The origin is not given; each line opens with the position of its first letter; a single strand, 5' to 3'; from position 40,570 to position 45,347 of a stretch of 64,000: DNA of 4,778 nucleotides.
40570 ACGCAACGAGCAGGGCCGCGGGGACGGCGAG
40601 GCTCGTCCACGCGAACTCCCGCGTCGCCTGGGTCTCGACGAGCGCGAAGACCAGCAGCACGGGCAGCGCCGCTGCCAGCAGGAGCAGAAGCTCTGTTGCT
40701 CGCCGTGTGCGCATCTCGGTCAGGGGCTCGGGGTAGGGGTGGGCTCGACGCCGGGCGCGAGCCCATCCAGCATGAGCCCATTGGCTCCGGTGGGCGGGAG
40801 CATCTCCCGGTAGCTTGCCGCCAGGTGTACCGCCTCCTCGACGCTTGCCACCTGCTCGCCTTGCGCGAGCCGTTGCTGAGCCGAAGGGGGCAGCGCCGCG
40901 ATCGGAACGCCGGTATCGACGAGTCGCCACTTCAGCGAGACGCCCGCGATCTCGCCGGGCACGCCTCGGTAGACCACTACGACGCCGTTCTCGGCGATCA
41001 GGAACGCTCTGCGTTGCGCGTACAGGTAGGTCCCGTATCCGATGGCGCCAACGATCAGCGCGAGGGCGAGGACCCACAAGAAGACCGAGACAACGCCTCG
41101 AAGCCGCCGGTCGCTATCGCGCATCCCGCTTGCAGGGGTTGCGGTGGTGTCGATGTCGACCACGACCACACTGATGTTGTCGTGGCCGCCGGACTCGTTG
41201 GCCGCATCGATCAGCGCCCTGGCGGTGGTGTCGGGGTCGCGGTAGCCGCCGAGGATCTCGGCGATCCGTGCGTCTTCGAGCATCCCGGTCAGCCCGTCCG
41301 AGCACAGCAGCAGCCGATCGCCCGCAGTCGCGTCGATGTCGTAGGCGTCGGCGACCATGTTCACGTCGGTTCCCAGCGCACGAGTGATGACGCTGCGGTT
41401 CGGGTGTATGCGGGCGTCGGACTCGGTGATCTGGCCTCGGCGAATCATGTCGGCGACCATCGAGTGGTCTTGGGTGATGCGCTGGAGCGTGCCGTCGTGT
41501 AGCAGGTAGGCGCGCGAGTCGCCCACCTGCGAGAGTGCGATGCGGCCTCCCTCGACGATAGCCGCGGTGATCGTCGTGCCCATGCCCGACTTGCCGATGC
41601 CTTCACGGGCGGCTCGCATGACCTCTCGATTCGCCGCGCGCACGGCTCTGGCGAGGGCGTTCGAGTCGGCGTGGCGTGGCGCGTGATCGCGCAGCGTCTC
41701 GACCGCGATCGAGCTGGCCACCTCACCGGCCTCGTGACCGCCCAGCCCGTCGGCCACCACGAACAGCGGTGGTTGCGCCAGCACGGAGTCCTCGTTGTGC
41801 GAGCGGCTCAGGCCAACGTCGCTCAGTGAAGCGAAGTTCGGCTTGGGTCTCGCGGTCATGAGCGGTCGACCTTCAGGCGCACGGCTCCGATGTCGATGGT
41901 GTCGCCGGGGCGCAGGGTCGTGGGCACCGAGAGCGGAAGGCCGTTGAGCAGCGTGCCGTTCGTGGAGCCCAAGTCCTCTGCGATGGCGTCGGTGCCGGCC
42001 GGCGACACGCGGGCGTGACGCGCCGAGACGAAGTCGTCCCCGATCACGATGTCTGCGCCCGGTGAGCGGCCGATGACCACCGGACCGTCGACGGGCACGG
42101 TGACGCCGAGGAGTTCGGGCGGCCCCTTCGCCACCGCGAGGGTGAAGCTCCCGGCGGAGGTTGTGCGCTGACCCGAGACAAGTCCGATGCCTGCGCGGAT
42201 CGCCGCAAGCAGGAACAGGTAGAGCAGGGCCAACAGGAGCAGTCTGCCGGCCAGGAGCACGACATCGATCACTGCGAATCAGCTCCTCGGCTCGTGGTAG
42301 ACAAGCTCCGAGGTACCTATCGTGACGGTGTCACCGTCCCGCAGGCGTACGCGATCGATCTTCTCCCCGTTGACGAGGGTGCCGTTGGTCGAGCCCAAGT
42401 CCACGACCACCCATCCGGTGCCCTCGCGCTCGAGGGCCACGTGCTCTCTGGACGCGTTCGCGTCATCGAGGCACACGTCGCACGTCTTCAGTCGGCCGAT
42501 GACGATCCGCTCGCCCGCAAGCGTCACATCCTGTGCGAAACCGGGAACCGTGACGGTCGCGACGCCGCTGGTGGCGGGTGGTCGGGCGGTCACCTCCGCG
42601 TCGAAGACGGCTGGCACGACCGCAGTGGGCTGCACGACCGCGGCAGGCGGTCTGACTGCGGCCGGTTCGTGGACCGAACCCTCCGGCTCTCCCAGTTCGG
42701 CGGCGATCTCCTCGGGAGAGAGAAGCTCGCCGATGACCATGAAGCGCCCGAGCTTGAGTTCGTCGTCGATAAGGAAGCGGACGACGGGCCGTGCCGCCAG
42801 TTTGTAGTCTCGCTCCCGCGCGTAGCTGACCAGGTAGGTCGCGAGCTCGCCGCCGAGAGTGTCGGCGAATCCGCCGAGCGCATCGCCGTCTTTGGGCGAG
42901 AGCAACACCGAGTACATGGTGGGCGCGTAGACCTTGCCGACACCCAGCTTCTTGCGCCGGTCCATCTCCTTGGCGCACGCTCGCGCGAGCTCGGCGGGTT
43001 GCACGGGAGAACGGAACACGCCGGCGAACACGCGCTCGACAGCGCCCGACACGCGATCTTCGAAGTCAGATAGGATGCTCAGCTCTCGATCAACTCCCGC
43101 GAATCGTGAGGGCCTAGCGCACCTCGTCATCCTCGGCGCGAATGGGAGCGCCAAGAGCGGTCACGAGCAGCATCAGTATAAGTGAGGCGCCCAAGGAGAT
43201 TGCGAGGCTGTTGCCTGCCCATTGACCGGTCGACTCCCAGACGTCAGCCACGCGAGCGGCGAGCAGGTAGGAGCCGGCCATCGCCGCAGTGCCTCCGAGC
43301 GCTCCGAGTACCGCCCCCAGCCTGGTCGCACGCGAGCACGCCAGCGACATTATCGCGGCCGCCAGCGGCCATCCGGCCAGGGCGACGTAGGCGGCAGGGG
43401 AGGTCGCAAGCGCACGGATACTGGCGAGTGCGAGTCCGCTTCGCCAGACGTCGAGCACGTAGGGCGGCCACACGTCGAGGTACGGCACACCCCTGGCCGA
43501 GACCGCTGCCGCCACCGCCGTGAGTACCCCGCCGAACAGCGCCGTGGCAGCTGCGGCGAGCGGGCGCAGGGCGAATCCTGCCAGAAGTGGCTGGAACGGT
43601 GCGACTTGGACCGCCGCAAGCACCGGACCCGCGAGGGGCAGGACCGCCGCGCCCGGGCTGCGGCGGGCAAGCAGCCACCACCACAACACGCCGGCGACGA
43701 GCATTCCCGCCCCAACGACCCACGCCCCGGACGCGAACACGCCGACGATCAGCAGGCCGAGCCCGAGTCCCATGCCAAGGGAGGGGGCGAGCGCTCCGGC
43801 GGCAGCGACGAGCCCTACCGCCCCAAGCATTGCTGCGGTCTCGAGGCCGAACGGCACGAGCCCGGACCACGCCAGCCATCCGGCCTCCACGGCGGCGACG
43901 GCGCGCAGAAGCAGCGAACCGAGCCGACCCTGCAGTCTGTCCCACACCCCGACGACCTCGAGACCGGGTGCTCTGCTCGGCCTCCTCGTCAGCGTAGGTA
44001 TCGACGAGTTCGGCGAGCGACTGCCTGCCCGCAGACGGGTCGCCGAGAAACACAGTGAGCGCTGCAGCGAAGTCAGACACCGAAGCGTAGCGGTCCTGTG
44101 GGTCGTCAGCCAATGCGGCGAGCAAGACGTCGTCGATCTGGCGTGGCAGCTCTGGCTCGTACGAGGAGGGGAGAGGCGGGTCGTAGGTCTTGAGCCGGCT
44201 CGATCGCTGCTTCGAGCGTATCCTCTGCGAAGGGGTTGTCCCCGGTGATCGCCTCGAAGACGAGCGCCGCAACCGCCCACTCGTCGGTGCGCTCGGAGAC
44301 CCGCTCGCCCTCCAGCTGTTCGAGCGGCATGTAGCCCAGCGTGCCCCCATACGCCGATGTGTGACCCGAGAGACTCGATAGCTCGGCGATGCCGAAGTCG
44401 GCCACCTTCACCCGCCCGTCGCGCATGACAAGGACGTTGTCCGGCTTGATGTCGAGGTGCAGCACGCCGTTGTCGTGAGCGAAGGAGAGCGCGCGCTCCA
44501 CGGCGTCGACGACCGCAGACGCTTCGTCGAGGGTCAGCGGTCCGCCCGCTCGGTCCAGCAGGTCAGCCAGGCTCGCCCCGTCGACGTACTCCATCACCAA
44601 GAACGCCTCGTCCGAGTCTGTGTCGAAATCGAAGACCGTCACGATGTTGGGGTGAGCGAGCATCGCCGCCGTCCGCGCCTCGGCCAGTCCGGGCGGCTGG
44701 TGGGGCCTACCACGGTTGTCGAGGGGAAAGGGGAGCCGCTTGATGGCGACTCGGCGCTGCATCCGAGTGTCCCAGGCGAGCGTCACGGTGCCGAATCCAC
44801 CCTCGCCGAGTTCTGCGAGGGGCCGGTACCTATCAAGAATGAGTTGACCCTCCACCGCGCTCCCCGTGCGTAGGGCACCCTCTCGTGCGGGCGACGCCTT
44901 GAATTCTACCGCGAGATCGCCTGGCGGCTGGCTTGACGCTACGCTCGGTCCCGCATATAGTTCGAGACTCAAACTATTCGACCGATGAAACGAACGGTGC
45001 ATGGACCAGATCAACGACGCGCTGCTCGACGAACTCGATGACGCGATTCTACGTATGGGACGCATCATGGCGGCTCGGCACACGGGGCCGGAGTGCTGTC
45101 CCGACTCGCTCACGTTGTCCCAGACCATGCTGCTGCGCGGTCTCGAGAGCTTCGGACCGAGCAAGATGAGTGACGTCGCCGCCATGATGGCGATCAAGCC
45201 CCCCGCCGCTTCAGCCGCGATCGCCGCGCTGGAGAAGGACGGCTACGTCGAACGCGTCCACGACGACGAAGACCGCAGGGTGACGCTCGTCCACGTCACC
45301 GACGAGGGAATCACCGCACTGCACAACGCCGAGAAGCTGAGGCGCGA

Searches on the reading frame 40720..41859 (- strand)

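Call 14: search_protein_families(library=pfam, proteins=[window:40720-41859:-])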
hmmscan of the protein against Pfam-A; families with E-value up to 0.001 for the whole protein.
window:40720-41859:- (379 aa): 3 families
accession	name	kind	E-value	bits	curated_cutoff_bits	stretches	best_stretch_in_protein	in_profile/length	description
PF13672.11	PP2C_2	-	2e-16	60.6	24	1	22-197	12-181/209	Protein phosphatase 2C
PF00481.26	PP2C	-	7.5e-12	45.9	20.3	1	23-229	27-255/255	Protein phosphatase 2C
PF07228.17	SpoIIE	-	6.8e-06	26.6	25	1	161-236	104-191/192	Stage II sporulation protein E (SpoIIE)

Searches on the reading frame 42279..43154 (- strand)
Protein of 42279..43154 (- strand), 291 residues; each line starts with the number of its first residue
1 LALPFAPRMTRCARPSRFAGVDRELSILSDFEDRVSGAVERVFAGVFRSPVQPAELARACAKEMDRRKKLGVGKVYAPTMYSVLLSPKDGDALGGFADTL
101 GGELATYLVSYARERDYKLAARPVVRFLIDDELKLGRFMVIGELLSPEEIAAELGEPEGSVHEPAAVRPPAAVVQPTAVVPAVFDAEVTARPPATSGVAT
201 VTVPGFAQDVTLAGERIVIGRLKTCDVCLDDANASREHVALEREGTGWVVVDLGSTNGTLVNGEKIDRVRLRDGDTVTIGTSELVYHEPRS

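Call 14: search_protein_families(library=pfam, proteins=[window:42279-43154:-])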
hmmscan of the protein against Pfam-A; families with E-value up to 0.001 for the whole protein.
window:42279-43154:- (291 aa): 3 families
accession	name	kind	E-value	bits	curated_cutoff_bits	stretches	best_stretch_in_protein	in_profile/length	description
PF12401.13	FhaA_N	-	8.4e-29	100.8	25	1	28-140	1-114/115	FhaA, N-terminal domain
PF00498.31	FHA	-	5.2e-21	75.3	20.7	1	217-280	1-67/67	FHA domain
PF16697.10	Yop-YscD_cpl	-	9e-18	64.8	33.2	1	209-285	11-89/94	Inner membrane component of T3SS, cytoplasmic domain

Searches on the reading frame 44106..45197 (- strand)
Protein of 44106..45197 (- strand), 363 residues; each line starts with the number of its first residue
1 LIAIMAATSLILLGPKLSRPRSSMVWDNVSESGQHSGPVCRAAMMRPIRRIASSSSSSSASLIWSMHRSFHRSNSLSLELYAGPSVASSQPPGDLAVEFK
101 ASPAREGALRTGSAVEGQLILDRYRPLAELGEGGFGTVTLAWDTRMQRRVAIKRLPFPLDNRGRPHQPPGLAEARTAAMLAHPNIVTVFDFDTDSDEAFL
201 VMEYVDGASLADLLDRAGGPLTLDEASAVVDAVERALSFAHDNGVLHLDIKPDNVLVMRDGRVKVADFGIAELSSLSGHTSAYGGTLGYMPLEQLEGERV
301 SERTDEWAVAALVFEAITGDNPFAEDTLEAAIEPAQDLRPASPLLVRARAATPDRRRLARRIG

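Call 14: search_protein_families(library=pfam, proteins=[window:44106-45197:-])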
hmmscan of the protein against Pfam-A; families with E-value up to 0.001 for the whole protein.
window:44106-45197:- (363 aa): 3 families
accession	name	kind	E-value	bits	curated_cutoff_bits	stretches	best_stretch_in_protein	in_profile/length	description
PF00069.31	Pkinase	-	7.2e-44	150.6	31.7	1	125-327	2-201/263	Protein kinase domain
PF07714.23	PK_Tyr_Ser-Thr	-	5.6e-28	98.4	23.1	1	128-332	5-214/258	Protein tyrosine and serine/threonine kinase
PF03109.22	ABC1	-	1.2e-06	28.3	22.9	1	195-271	140-214/244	ABC1 atypical kinase-like domain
